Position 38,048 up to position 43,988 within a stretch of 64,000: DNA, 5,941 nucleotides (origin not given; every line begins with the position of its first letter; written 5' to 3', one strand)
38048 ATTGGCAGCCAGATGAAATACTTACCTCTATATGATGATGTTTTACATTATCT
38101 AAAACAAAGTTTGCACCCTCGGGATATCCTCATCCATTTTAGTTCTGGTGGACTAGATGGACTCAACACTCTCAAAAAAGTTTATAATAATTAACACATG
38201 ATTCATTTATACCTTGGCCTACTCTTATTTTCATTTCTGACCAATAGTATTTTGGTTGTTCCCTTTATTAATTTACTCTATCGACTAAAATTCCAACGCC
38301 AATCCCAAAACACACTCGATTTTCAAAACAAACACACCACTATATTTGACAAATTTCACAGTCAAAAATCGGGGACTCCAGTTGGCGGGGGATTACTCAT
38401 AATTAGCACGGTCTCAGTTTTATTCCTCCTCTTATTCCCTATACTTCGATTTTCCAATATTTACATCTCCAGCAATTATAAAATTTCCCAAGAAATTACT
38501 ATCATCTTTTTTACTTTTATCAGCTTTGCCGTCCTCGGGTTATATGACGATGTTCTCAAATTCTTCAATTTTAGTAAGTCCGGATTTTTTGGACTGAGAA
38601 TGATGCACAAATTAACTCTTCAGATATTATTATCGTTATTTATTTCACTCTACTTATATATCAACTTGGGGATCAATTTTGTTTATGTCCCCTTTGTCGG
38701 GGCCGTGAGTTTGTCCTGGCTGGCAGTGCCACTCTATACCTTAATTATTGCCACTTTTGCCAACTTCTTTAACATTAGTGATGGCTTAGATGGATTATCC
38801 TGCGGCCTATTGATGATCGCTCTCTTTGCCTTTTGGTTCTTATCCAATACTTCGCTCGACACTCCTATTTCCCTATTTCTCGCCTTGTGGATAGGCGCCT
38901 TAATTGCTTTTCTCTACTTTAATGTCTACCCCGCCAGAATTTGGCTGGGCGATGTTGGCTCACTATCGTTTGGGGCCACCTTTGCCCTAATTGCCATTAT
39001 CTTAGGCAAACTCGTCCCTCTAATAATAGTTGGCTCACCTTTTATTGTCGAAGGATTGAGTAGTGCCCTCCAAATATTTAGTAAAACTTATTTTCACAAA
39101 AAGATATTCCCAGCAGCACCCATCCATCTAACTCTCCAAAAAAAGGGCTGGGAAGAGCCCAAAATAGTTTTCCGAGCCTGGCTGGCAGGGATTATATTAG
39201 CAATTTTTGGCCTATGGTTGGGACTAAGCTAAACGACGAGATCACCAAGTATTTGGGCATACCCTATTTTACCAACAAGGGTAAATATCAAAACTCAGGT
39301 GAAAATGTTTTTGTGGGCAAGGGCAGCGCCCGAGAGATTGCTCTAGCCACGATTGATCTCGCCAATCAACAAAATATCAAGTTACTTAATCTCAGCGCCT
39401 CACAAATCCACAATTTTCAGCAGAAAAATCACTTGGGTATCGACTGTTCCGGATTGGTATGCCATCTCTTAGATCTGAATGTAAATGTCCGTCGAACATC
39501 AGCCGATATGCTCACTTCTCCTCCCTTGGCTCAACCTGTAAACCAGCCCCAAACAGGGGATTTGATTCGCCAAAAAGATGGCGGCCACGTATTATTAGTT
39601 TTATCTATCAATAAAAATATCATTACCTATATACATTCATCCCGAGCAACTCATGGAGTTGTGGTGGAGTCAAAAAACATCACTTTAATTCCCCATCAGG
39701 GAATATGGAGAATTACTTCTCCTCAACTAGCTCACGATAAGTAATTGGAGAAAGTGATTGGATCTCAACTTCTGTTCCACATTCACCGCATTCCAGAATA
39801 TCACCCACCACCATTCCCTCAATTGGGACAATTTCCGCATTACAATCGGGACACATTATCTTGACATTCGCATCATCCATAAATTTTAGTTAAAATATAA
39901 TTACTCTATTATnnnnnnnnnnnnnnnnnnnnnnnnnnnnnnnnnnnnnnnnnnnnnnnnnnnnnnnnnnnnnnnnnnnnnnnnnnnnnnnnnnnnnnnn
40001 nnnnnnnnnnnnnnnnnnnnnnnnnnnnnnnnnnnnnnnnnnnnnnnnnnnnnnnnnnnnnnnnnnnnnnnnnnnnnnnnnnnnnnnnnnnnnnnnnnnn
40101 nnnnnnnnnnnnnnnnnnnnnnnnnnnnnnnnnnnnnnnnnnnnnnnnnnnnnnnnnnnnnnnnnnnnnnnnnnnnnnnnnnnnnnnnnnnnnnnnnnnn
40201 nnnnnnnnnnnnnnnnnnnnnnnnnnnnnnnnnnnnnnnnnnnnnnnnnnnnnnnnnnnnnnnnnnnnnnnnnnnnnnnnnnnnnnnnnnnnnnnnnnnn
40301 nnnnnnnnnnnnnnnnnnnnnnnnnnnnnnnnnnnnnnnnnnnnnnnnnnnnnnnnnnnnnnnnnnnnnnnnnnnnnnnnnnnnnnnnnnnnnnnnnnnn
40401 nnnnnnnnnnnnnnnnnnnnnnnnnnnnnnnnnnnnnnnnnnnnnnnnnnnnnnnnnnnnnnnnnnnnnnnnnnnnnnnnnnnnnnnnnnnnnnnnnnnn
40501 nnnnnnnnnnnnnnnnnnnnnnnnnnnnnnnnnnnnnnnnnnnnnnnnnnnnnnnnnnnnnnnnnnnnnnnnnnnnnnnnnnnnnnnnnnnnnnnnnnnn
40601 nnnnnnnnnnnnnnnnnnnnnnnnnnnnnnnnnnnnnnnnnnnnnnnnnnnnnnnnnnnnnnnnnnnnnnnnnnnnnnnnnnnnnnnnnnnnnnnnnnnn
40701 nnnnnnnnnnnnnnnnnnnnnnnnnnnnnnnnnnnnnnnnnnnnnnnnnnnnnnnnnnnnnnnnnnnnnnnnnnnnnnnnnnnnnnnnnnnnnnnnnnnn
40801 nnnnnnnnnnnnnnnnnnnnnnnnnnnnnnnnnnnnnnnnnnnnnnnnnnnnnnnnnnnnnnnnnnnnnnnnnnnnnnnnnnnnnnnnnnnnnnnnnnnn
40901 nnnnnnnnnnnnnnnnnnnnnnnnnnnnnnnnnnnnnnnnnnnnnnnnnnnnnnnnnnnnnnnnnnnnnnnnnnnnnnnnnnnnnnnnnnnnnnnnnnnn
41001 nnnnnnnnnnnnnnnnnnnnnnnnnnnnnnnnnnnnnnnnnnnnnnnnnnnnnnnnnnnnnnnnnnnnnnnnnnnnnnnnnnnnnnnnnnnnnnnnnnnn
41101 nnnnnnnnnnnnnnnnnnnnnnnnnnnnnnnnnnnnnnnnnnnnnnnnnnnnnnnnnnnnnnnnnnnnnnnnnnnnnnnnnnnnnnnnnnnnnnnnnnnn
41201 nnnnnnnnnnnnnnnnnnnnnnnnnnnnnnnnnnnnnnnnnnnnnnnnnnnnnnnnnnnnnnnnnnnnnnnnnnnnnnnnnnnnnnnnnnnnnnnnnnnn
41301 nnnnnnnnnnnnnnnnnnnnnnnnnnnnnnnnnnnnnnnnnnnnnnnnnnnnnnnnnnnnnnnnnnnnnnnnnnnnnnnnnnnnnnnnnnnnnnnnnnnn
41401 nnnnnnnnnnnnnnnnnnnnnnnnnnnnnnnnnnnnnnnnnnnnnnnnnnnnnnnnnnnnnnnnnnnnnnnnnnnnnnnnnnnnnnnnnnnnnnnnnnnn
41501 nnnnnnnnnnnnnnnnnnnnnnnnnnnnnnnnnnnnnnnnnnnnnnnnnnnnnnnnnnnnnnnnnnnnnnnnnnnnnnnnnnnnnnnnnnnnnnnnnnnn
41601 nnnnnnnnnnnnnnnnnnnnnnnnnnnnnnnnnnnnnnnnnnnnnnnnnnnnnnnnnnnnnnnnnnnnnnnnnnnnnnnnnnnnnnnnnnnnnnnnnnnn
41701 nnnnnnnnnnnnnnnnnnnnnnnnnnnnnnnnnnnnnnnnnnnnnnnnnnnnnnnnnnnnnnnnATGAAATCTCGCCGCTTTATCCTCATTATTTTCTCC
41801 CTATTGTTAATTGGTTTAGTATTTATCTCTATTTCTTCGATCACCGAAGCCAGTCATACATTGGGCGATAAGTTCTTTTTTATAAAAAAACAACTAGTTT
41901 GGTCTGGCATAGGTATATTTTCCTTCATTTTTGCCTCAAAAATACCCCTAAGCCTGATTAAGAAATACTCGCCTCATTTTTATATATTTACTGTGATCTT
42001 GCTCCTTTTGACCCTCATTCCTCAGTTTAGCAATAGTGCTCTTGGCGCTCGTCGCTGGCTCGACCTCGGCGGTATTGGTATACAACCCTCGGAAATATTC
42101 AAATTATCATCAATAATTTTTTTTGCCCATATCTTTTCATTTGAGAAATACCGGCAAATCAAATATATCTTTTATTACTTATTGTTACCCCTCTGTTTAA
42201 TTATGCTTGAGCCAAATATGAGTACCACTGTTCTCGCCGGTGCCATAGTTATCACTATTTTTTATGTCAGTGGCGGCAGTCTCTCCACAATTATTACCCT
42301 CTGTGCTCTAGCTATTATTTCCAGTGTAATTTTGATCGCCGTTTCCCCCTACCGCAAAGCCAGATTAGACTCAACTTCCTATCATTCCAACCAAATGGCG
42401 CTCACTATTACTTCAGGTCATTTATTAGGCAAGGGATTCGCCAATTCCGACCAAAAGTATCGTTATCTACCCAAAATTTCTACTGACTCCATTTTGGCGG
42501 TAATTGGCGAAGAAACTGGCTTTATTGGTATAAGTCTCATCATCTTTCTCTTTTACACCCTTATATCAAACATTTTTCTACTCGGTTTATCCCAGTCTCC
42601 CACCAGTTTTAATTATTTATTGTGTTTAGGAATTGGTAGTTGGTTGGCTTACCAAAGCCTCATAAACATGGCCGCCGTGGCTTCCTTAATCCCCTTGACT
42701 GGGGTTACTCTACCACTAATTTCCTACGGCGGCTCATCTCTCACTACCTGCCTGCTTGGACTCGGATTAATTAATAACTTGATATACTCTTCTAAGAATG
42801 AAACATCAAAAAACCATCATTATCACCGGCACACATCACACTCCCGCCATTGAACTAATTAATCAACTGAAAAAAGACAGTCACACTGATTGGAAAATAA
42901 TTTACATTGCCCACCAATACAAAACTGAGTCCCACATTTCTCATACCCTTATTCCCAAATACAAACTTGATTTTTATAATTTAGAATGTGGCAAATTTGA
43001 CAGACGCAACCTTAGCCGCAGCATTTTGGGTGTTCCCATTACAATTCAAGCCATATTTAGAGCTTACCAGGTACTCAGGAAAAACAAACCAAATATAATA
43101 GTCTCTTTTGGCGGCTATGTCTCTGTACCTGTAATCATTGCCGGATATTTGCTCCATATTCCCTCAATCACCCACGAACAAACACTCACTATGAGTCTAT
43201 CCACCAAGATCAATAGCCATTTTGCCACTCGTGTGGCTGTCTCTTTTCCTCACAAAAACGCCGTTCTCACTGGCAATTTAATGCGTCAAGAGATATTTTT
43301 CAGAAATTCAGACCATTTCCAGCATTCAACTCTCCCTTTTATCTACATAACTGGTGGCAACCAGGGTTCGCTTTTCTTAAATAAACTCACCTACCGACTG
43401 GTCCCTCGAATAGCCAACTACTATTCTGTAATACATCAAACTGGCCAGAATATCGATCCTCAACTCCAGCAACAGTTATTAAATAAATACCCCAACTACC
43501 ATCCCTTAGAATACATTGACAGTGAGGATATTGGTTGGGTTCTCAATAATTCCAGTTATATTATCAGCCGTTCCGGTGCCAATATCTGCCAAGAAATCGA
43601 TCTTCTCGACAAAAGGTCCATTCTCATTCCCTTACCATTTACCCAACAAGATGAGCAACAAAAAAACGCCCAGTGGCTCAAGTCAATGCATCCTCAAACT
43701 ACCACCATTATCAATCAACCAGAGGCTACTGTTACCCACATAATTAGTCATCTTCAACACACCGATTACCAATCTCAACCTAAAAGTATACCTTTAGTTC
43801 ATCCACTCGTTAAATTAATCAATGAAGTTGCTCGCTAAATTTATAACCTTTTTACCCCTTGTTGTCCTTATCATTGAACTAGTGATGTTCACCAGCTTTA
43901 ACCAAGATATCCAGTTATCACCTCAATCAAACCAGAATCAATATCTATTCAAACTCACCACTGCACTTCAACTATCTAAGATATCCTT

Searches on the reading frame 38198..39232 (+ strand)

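Call 52: search_protein_families(library=pfam, max_evalue=1e-10, proteins=[window:38198-39232:+])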
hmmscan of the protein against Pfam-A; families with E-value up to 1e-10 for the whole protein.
window:38198-39232:+ (344 aa): 1 family
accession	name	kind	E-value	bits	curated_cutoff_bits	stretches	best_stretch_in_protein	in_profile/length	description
PF00953.26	Glycos_transf_4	-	8.8e-28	97.7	27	1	101-269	2-159/160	Glycosyl transferase family 4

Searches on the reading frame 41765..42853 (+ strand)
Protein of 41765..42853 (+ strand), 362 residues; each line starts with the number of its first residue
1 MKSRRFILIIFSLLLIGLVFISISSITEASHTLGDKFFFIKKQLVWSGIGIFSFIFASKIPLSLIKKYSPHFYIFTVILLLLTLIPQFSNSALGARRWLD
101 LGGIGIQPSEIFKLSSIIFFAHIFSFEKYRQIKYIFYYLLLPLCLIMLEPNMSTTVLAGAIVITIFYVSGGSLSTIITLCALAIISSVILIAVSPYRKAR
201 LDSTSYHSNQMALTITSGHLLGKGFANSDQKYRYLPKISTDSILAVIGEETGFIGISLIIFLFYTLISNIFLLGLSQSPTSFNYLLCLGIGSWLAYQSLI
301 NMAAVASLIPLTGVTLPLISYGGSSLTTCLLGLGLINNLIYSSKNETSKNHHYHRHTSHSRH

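Call 67: search_protein_families(library=pfam, max_evalue=0.001, proteins=[window:41765-42853:+])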
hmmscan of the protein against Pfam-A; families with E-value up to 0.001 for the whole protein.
window:41765-42853:+ (362 aa): 1 family
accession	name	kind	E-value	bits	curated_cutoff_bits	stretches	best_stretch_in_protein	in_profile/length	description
PF01098.24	FTSW_RODA_SPOVE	-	2.2e-82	277.3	26.4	1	6-343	3-354/356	Cell cycle protein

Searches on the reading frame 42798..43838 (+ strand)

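Call 67: search_protein_families(library=pfam, max_evalue=0.001, proteins=[window:42798-43838:+])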
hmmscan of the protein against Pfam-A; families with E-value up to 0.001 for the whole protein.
window:42798-43838:+ (346 aa): 3 families
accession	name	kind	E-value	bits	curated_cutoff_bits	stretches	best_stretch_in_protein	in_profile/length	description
PF03033.26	Glyco_transf_28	-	2e-22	80.2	26.2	1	10-147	8-138/139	Glycosyltransferase family 28 N-terminal domain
PF04101.22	Glyco_tran_28_C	-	1.5e-20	74.3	22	1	182-322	2-140/166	Glycosyltransferase family 28 C-terminal domain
PF08660.17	Alg14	-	0.00023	21.6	27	1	11-152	8-157/171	Oligosaccharide biosynthesis protein Alg14 like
